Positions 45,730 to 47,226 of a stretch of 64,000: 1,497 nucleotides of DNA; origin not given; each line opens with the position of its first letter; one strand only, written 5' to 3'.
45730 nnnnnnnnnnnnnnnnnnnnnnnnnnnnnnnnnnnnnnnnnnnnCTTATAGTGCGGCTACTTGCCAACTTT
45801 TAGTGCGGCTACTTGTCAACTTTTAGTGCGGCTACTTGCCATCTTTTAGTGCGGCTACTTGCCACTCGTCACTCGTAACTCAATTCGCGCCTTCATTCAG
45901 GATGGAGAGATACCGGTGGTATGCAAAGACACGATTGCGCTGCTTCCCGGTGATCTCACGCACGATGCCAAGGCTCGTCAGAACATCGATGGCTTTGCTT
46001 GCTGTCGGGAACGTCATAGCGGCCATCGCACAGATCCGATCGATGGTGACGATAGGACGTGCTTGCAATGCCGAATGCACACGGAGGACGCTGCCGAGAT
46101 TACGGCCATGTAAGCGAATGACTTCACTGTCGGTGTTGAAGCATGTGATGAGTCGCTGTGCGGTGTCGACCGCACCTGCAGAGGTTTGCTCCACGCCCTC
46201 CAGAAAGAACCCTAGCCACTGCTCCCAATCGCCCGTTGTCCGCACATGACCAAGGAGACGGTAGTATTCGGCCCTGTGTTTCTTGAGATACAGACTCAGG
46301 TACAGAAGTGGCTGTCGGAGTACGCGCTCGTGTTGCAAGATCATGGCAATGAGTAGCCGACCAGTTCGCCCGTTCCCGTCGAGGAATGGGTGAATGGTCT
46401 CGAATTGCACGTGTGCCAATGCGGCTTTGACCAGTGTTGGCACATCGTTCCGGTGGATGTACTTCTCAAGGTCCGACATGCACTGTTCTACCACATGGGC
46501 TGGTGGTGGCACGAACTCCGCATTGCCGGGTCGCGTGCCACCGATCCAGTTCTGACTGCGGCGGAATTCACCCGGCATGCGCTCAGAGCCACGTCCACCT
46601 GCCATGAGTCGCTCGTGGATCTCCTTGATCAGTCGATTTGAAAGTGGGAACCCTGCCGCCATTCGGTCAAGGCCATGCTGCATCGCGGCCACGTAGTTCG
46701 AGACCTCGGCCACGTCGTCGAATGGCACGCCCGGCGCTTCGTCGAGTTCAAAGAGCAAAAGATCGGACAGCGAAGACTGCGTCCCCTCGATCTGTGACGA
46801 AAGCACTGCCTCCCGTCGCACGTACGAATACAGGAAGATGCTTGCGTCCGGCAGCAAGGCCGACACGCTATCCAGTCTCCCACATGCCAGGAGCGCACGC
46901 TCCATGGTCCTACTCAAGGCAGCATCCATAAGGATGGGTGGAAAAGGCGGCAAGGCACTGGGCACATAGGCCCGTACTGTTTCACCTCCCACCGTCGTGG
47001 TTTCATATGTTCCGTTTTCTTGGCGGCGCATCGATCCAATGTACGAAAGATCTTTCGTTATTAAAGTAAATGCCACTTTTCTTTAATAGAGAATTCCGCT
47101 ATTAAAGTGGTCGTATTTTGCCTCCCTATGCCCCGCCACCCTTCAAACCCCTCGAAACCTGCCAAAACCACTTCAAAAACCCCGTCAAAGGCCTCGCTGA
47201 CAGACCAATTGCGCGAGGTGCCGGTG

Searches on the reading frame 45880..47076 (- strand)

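Call 77: search_protein_families(library=pfam, proteins=[window:45880-47076:-], max_evalue=0.01)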
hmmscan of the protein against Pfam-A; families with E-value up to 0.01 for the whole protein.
window:45880-47076:- (398 aa): 3 families
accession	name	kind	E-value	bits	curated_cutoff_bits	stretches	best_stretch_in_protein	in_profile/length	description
PF13784.11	Fic_N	-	3.2e-25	88.4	26.7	1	57-137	3-82/82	Fic/DOC family N-terminal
PF02661.23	Fic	-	2.4e-23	83.2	24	1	144-247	1-93/93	Fic/DOC family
PF07756.17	DUF1612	-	0.0058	17.3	30.1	0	210-304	24-110/127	Protein of unknown function (DUF1612)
